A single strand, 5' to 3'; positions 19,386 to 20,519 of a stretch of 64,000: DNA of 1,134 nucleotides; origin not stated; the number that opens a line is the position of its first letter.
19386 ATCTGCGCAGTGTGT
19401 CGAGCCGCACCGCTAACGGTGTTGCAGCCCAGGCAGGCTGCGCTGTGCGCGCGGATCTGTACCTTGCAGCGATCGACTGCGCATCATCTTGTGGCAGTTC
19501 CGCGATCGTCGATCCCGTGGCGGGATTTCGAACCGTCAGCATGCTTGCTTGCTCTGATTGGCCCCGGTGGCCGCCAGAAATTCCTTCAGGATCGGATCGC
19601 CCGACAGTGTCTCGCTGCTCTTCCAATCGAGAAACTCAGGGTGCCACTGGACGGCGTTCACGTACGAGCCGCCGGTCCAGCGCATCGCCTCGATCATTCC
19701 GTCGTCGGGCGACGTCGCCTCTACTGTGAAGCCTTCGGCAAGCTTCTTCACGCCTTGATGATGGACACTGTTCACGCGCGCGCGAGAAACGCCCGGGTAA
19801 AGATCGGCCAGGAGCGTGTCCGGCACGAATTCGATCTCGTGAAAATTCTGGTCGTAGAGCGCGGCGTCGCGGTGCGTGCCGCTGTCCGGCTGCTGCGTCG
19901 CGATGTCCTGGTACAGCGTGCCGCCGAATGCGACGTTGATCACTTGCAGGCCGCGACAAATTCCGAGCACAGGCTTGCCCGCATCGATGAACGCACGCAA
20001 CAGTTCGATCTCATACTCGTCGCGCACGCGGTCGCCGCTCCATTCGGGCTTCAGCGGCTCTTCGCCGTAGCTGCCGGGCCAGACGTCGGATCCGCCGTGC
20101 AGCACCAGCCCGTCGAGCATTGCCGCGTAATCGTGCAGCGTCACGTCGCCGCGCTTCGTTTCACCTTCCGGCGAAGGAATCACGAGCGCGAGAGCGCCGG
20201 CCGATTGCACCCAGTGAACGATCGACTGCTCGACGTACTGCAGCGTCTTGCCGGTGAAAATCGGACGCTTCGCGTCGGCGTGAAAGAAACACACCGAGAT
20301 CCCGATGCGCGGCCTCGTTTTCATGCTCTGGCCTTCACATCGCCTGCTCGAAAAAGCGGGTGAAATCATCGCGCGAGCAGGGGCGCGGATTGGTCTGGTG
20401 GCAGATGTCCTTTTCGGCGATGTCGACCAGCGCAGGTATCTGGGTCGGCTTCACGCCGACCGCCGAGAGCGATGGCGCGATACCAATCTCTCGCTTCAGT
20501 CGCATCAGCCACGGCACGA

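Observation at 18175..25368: Operon led by a phosphosulfolactate-synthase (ComA) homologue with SBP, Fe-ADH, gamma-glutamyl hydrolase and ALDH, divergent from a sulfatase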

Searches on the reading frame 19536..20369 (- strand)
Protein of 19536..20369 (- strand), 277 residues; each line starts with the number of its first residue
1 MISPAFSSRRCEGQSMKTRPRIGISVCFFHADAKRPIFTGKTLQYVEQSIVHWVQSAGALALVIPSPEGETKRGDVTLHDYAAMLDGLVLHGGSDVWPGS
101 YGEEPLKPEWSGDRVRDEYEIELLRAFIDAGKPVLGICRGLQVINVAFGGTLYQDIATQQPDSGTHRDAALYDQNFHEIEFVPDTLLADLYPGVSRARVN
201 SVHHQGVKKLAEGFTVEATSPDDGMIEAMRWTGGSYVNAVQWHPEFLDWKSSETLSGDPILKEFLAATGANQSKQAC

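Call 3: search_protein_families(library=pfam, proteins=[window:19536-20369:-], max_evalue=0.001)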
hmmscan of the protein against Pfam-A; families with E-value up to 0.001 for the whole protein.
window:19536-20369:- (277 aa): 2 families
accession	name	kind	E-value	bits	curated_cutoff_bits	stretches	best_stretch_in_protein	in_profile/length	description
PF07722.19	Peptidase_C26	-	4.4e-58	197.1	20.5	1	22-245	3-219/219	Peptidase C26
PF00117.34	GATase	-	3.3e-16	59.9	22.8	1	117-246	58-173/190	Glutamine amidotransferase class-I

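Call 6: search_protein_families(library=ncbifam, proteins=[window:19536-20369:-], max_evalue=0.00001)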
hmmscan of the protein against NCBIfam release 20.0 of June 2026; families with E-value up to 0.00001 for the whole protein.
window:19536-20369:- (277 aa): 10 families
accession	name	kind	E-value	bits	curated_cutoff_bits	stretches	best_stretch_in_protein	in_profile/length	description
NF008471.0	PRK11366.1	equivalog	2.9e-30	105.5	266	1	18-268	6-244/254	gamma-glutamyl-gamma-aminobutyrate hydrolase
NF045546.1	GCDPHdlase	equivalog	5.8e-13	49.4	250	1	76-154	46-116/198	gamma-glutamyl-CDP-amidate hydrolase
NF001975.0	PRK00758.1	equivalog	8.9e-12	45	198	1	86-267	44-181/185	GMP synthase subunit A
TIGR00888.1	guaA_Nterm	equivalog_domain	3e-11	43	172.15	1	116-266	55-182/188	glutamine-hydrolyzing GMP synthase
NF006562.0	PRK09065.1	equivalog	5.8e-10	39.1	205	1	122-247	81-191/242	glutamine amidotransferase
NF000848.1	PRK00074.1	equivalog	6.5e-09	34.9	400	1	116-268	55-187/512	glutamine-hydrolyzing GMP synthase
NF005849.0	PRK07765.1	equivalog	9.8e-09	34.8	308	1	120-274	65-198/219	aminodeoxychorismate/anthranilate synthase component II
NF010081.0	PRK13566.1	equivalog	1e-07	30.6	645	1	124-269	593-721/729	anthranilate synthase component I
NF011201.0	PRK14607.1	equivalog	7.8e-07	28.1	670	1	121-268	64-189/534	bifunctional anthranilate synthase component II/anthranilate phosphoribosyltransferase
NF003792.0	PRK05380.1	equivalog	1.8e-06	27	308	0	210-274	472-532/534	CTP synthase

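Call 42: find_homologous_proteins(query=window:19536-20324:-, max_evalue=1e-20)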
Query window:19536-20324:- (262 aa): 7967 proteins with E <= 1e-20 among 8000 candidates; the best 120 are listed.
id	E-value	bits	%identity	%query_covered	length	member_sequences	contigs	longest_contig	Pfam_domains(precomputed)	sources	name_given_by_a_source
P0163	5.1e-155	533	94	93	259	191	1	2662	PF07722.20,PF00117.35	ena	-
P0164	5.6e-152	523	89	98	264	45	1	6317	PF07722.20,PF00117.35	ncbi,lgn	ncbi:MAG: type 1 glutamine amidotransferase [Burkholderiaceae bacterium]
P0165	8.1e-152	522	89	97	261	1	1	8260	PF07722.20,PF00117.35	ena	-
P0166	5.0e-151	520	87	98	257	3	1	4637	PF07722.20,PF00117.35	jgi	jgi:putative glutamine amidotransferase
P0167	9.3e-151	519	89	96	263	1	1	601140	PF07722.20,PF00117.35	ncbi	-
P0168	1.9e-149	515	87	100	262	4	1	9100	PF07722.20,PF00117.35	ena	-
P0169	2.8e-149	514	87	96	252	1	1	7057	PF07722.20,PF00117.35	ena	-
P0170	1.7e-147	508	87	97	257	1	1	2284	PF07722.20,PF00117.35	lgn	-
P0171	3.6e-147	507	85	98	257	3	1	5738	PF07722.20,PF00117.35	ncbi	-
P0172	1.4e-146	505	85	96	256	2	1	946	PF07722.20,PF00117.35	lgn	-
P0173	3.8e-144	497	82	98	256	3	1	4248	PF07722.20,PF00117.35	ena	-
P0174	8.6e-144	496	84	95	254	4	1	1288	PF07722.20,PF00117.35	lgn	-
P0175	6.4e-143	493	84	95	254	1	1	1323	PF07722.20,PF00117.35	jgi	jgi:putative glutamine amidotransferase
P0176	4.3e-142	490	83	97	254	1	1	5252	PF07722.20,PF00117.35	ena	-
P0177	1.7e-141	488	82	98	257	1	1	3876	PF07722.20,PF00117.35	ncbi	-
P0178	3.6e-141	487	81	98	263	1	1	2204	PF07722.20,PF00117.35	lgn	-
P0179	5.6e-141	487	82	97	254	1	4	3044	PF07722.20,PF00117.35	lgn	-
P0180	6.0e-141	487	82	98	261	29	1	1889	PF07722.20,PF00117.35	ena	-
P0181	7.4e-141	486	82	96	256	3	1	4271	PF07722.20,PF00117.35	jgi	jgi:putative glutamine amidotransferase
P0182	7.8e-141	486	83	96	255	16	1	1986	PF07722.20,PF00117.35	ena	-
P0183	4.9e-140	484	81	97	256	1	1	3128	PF07722.20,PF00117.35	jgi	jgi:putative glutamine amidotransferase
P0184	5.1e-140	484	81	95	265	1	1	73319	PF07722.20,PF00117.35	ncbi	ncbi:MAG: type 1 glutamine amidotransferase [Burkholderiaceae bacterium]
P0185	3.1e-139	481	84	97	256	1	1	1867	PF07722.20,PF00117.35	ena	-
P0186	1.5e-138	479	81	95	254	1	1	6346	PF07722.20,PF00117.35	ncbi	ncbi:MAG: gamma-glutamyl-gamma-aminobutyrate hydrolase family protein [Burkholderiaceae bacterium]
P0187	1.8e-136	472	81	94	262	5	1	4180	PF07722.20,PF00117.35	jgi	jgi:putative glutamine amidotransferase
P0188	1.7e-135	469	80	96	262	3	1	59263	PF07722.20,PF00117.35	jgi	jgi:putative glutamine amidotransferase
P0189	2.9e-134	465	77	100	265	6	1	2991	PF07722.20,PF00117.35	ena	-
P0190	7.4e-134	463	79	97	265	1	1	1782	PF07722.20,PF00117.35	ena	-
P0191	1.3e-133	463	80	97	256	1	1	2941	PF07722.20,PF00117.35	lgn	-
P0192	2.3e-133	462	79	96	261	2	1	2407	PF07722.20,PF00117.35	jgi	jgi:putative glutamine amidotransferase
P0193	5.3e-133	461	76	100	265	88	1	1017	PF07722.20,PF00117.35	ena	-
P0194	1.4e-132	459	75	100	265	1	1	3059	PF07722.20,PF00117.35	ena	-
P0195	2.1e-132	459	78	97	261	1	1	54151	PF07722.20,PF00117.35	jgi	jgi:putative glutamine amidotransferase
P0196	2.3e-132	459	75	99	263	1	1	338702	PF07722.20,PF00117.35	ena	-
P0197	2.6e-132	458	79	98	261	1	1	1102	PF07722.20,PF00117.35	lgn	-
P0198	4.2e-132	458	77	99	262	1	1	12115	PF07722.20,PF00117.35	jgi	jgi:putative glutamine amidotransferase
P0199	2.1e-131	455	74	99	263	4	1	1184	PF07722.20,PF00117.35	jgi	jgi:putative glutamine amidotransferase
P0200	3.0e-131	455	75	100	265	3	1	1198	PF07722.20,PF00117.35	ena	-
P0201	4.2e-131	454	79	96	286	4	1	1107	PF07722.20,PF00117.35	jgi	jgi:putative glutamine amidotransferase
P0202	4.8e-131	454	75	99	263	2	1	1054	PF07722.20,PF00117.35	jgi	jgi:putative glutamine amidotransferase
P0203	6.3e-131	454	79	96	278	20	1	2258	PF07722.20,PF00117.35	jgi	-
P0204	2.3e-130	452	74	99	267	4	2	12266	PF07722.20,PF00117.35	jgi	jgi:putative glutamine amidotransferase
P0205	2.5e-130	452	78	95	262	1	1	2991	PF07722.20,PF00117.35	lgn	-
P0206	3.3e-130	451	79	97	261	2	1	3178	PF07722.20,PF00117.35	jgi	jgi:putative glutamine amidotransferase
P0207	3.4e-130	451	76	98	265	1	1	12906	PF07722.20,PF00117.35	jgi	jgi:putative glutamine amidotransferase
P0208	4.1e-130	451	73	100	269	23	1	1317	PF07722.20,PF00117.35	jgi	-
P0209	5.1e-130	451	75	98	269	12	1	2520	PF07722.20,PF00117.35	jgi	jgi:putative glutamine amidotransferase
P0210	5.5e-130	451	76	97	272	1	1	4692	PF07722.20,PF00117.35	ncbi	-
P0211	6.6e-130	450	78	97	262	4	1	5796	PF07722.20,PF00117.35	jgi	jgi:putative glutamine amidotransferase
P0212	1.2e-129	450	75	97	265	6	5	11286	PF07722.20,PF00117.35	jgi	jgi:putative glutamine amidotransferase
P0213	3.4e-129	448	74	100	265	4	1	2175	PF07722.20,PF00117.35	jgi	jgi:putative glutamine amidotransferase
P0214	8.0e-129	447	75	99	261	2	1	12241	PF07722.20,PF00117.35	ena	-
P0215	7.1e-128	444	76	98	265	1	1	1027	PF07722.20,PF00117.35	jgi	-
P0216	7.8e-128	444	74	99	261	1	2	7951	PF07722.20,PF00117.35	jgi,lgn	jgi:putative glutamine amidotransferase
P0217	8.9e-128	443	76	97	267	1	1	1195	PF07722.20,PF00117.35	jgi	-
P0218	2.0e-126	439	74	97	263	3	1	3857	PF07722.20,PF00117.35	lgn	-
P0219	2.2e-126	439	76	95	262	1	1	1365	PF07722.20,PF00117.35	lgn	-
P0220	3.5e-125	435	74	99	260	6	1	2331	PF07722.20,PF00117.35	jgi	jgi:putative glutamine amidotransferase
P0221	6.3e-125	434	75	95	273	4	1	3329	PF07722.20,PF00117.35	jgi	jgi:putative glutamine amidotransferase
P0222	7.6e-125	434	73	97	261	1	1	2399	PF07722.20,PF00117.35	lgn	-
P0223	3.2e-124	432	71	100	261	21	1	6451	PF07722.20,PF00117.35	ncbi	ncbi:MAG: gamma-glutamyl-gamma-aminobutyrate hydrolase family protein [Burkholderiaceae bacterium]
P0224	4.2e-124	431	72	98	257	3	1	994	PF07722.20,PF00117.35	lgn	-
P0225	1.6e-123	430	73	99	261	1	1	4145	PF07722.20,PF00117.35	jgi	jgi:putative glutamine amidotransferase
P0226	2.3e-123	429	73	99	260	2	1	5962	PF07722.20,PF00117.35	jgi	jgi:putative glutamine amidotransferase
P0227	8.6e-123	427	72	95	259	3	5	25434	PF07722.20,PF00117.35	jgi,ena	jgi:putative glutamine amidotransferase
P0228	1.0e-122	427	73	98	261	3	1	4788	PF07722.20,PF00117.35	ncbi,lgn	-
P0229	1.4e-120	420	72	98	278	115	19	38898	PF07722.20,PF00117.35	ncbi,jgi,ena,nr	ncbi:MAG: peptidase [Burkholderiaceae bacterium]|jgi:putative glutamine amidotransferase|nr:peptidas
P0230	8.5e-118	411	72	94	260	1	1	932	PF07722.20,PF00117.35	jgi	jgi:putative glutamine amidotransferase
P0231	9.8e-118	411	70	98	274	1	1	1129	PF07722.20,PF00117.35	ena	-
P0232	1.8e-117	410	94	73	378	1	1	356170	PF07722.20,PF00171.28,PF00117.35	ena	-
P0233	2.9e-117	409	69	99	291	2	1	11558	PF07722.20,PF00117.35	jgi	jgi:putative glutamine amidotransferase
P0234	6.0e-117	408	70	97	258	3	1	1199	PF07722.20,PF00117.35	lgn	-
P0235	8.3e-117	407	69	98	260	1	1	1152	PF07722.20,PF00117.35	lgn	-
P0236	1.1e-116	407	69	95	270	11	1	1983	PF07722.20,PF00117.35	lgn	-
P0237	1.7e-116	406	68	100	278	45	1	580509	PF07722.20,PF00117.35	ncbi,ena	-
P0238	2.8e-116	406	70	94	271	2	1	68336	PF07722.20,PF00117.35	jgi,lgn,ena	-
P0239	4.3e-116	405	68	98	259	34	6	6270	PF07722.20,PF00117.35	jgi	jgi:putative glutamine amidotransferase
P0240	4.5e-116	405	67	98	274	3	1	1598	PF07722.20,PF00117.35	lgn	-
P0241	4.6e-116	405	70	100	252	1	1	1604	PF07722.20,PF00117.35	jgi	jgi:putative glutamine amidotransferase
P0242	1.1e-115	404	70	97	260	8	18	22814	PF07722.20,PF00117.35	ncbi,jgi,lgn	ncbi:MAG: gamma-glutamyl-gamma-aminobutyrate hydrolase family protein [Betaproteobacteria bacterium]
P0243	1.2e-115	404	69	97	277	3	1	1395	PF07722.20,PF00117.35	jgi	jgi:putative glutamine amidotransferase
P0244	1.5e-115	403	69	95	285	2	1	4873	PF07722.20,PF00117.35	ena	-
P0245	1.9e-115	403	66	99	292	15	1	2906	PF07722.20,PF00117.35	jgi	jgi:putative glutamine amidotransferase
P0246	2.1e-115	403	69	98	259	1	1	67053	PF07722.20,PF00117.35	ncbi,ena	-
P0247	2.1e-115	403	69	96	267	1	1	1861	PF07722.20,PF00117.35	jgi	jgi:putative glutamine amidotransferase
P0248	5.5e-115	402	68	98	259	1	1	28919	PF07722.20,PF00117.35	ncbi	-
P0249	2.7e-114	399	64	97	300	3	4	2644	PF07722.20,PF00117.35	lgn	-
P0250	4.3e-114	399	69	97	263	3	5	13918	PF07722.20,PF00117.35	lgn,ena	-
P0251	5.8e-114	398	70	95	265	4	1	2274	PF07722.20,PF00117.35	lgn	-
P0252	6.4e-114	398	68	99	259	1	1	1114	PF07722.20,PF00117.35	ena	-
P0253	6.9e-114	398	67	100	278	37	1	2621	PF07722.20,PF00117.35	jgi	jgi:putative glutamine amidotransferase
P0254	8.0e-114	398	68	98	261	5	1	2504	PF07722.20,PF00117.35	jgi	jgi:putative glutamine amidotransferase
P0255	1.1e-113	397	68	97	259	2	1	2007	PF07722.20,PF00117.35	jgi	jgi:putative glutamine amidotransferase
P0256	1.3e-113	397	67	95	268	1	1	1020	PF07722.20,PF00117.35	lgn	-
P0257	1.7e-113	397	67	98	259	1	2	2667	PF07722.20,PF00117.35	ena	-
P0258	2.2e-113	396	68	98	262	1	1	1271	PF07722.20,PF00117.35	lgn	-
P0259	2.3e-113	396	69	98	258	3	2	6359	PF07722.20,PF00117.35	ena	-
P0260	2.3e-113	396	67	98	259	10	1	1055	PF07722.20,PF00117.35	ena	-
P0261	2.5e-113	396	67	97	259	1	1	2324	PF07722.20,PF00117.35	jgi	jgi:putative glutamine amidotransferase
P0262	3.0e-113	396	68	99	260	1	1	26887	PF07722.20,PF00117.35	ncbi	ncbi:MAG: gamma-glutamyl-gamma-aminobutyrate hydrolase family protein [Gemmatimonadota bacterium]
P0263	4.8e-113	395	65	100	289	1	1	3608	PF07722.20,PF00117.35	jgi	-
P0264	5.0e-113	395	67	98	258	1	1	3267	PF07722.20,PF00117.35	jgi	-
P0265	5.1e-113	395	68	99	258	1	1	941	PF07722.20,PF00117.35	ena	-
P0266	7.4e-113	395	70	96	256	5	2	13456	PF07722.20,PF00117.35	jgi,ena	jgi:putative glutamine amidotransferase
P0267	7.5e-113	395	68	97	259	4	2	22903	PF07722.20,PF00117.35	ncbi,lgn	-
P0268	9.5e-113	394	66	98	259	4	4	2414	PF07722.20,PF00117.35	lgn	-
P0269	1.0e-112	394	68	94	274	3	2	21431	PF07722.20,PF00117.35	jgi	-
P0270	1.0e-112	394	69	96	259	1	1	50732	PF07722.20,PF00117.35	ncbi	-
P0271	1.1e-112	394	66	98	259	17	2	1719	PF07722.20,PF00117.35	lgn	-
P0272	1.3e-112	394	69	95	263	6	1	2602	PF07722.20,PF00117.35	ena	-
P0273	1.7e-112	393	70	97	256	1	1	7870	PF07722.20,PF00117.35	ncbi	-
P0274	2.5e-112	393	65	98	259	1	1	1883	PF07722.20,PF00117.35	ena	-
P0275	2.6e-112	393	69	94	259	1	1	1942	PF07722.20,PF00117.35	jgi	jgi:putative glutamine amidotransferase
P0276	2.9e-112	393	67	98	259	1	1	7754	PF07722.20,PF00117.35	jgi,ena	-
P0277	3.6e-112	392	66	98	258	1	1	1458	PF07722.20,PF00117.35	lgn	-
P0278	3.7e-112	392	67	96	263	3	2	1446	PF07722.20,PF00117.35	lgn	-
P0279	4.1e-112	392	70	97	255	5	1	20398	PF07722.20,PF00117.35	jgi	-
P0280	4.1e-112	392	69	98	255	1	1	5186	PF07722.20,PF00117.35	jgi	-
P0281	4.5e-112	392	68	98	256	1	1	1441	PF07722.20,PF00117.35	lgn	-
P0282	4.8e-112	392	68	98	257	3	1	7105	PF07722.20,PF00117.35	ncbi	-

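Call 43: find_encoding_contigs(protein=P0196, flank=8000, max_places=2)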
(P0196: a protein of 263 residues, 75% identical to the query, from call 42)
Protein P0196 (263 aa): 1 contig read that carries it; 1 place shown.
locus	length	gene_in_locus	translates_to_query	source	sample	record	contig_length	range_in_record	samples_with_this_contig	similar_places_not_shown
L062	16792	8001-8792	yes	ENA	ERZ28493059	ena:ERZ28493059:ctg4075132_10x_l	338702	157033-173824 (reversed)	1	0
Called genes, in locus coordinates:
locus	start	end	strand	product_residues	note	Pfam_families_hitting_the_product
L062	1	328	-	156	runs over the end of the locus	PF00293:NUDIX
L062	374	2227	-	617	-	PF01336:tRNA_anti-codon, PF00152:tRNA-synt_2, PF02938:GAD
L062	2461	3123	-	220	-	PF04367:DUF502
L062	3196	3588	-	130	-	-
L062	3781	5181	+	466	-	PF00120:Gln-synt_C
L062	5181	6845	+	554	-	PF00496:SBP_bac_5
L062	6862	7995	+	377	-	PF00465:Fe-ADH, PF13685:Fe-ADH_2, PF25137:ADH_Fe_C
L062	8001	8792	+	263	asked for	PF07722:Peptidase_C26, PF00117:GATase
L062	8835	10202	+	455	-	PF00171:Aldedh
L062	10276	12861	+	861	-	PF07992:Pyr_redox_2 (faint), PF01266:DAO, PF13450:NAD_binding_8 (faint), PF16350:FAO_M, PF01571:GCV_T, PF08669:GCV_T_C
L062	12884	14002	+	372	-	PF05222:AlaDh_PNT_N, PF02826:2-Hacid_dh_C (faint), PF01262:AlaDh_PNT_C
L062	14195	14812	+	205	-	PF00892:EamA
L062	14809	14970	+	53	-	PF00892:EamA (weak)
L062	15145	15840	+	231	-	PF07589:PEP_exosort_dom (weak)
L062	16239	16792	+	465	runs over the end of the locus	PF17517:IgGFc_binding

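Call 44: find_encoding_contigs(protein=P0237, flank=8000, max_places=2)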
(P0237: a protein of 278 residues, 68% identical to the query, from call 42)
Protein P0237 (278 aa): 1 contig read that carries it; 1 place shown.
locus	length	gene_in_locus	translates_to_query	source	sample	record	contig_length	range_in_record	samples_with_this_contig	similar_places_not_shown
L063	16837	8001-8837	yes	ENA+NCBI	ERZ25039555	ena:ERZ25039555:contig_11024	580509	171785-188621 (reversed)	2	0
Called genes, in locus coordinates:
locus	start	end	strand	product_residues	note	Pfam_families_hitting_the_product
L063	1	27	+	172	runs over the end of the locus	PF13193:AMP-binding_C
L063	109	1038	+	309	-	PF01040:UbiA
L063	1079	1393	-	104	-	-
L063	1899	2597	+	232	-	PF02798:GST_N, PF13417:GST_N_3, PF13409:GST_N_2, PF00043:GST_C (weak)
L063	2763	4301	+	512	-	PF08811:DUF1800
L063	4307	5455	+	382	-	PF07394:DUF1501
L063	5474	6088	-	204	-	PF01625:PMSR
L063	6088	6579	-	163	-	PF01641:SelR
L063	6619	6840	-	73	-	-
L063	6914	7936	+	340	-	PF00465:Fe-ADH, PF13685:Fe-ADH_2 (weak), PF25137:ADH_Fe_C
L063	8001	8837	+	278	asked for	PF07722:Peptidase_C26, PF00117:GATase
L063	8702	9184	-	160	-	-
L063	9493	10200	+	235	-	PF00171:Aldedh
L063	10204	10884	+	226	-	PF01266:DAO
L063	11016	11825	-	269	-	-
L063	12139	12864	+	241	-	PF01571:GCV_T, PF08669:GCV_T_C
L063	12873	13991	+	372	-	PF05222:AlaDh_PNT_N, PF03446:NAD_binding_2 (faint), PF03807:F420_oxidored (faint), PF01262:AlaDh_PNT_C, PF01488:Shikimate_DH (faint), PF02826:2-Hacid_dh_C (weak)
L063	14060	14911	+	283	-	PF00892:EamA (weak), PF06800:Sugar_transport (faint), PF00892:EamA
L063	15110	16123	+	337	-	PF07589:PEP_exosort_dom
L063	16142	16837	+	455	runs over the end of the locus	PF14559:TPR_19, PF23914:TPR_CcmH_CycH (weak), PF13432:TPR_16 (weak), PF13432:TPR_16, PF14559:TPR_19, PF13432:TPR_16, PF13424:TPR_12, PF13432:TPR_16, +22 more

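Call 45: find_encoding_contigs(protein=P0262, flank=8000, max_places=2)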
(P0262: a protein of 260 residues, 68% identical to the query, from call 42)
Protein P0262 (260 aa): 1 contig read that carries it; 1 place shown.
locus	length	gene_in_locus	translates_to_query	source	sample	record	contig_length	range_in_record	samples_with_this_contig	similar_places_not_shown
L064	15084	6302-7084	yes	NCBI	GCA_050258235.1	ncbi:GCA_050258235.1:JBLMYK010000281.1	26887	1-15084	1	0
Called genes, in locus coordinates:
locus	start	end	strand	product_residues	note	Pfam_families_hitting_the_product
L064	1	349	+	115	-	PF10070:DabA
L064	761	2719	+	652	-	PF00664:ABC_membrane, PF02463:SMC_N (weak), PF00005:ABC_tran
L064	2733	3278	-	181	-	PF13302:Acetyltransf_3, PF00583:Acetyltransf_1, PF13508:Acetyltransf_7 (weak)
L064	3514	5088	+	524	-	PF00496:SBP_bac_5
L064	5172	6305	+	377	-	PF00465:Fe-ADH, PF13685:Fe-ADH_2, PF25137:ADH_Fe_C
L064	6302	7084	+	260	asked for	PF07722:Peptidase_C26, PF00117:GATase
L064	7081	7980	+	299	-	PF00378:ECH_1, PF16113:ECH_2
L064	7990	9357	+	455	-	PF00171:Aldedh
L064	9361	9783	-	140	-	PF21352:Zn_ribbon_Thio2, PF00085:Thioredoxin, PF14595:Thioredoxin_9 (weak), PF13098:Thioredoxin_2, PF13899:Thioredoxin_7 (weak)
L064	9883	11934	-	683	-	PF00009:GTP_EFTU, PF01926:MMR_HSR1 (weak), PF22042:EF-G_D2, PF14492:EFG_III, PF03764:EFG_IV, PF00679:EFG_C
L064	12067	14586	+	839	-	PF01266:DAO, PF07992:Pyr_redox_2 (faint), PF16350:FAO_M, PF01571:GCV_T, PF08669:GCV_T_C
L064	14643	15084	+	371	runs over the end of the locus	PF05222:AlaDh_PNT_N, PF07992:Pyr_redox_2 (weak), PF01262:AlaDh_PNT_C, PF02826:2-Hacid_dh_C (weak)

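Call 53: search_protein_families(library=ncbifam, proteins=[L062:3781-5181:+], max_evalue=0.00001)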
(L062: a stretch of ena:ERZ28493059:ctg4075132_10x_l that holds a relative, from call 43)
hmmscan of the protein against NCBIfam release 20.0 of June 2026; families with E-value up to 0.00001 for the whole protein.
L062:3781-5181:+ (466 aa): 4 families
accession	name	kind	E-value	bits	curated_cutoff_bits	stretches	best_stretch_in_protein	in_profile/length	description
TIGR03105.1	gln_synth_III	equivalog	1.2e-56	192.1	469.6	1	86-463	57-434/435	type III glutamate--ammonia ligase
TIGR00653.1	GlnA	equivalog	1.9e-54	185.1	429.15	1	73-463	45-461/462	type I glutamate--ammonia ligase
NF045547.1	GGputSyn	equivalog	2.6e-48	164.9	650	1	30-458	17-438/438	gamma-glutamylputrescine synthetase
NF007006.0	PRK09469.1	equivalog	9.8e-25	87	845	1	210-389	210-386/469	glutamate--ammonia ligase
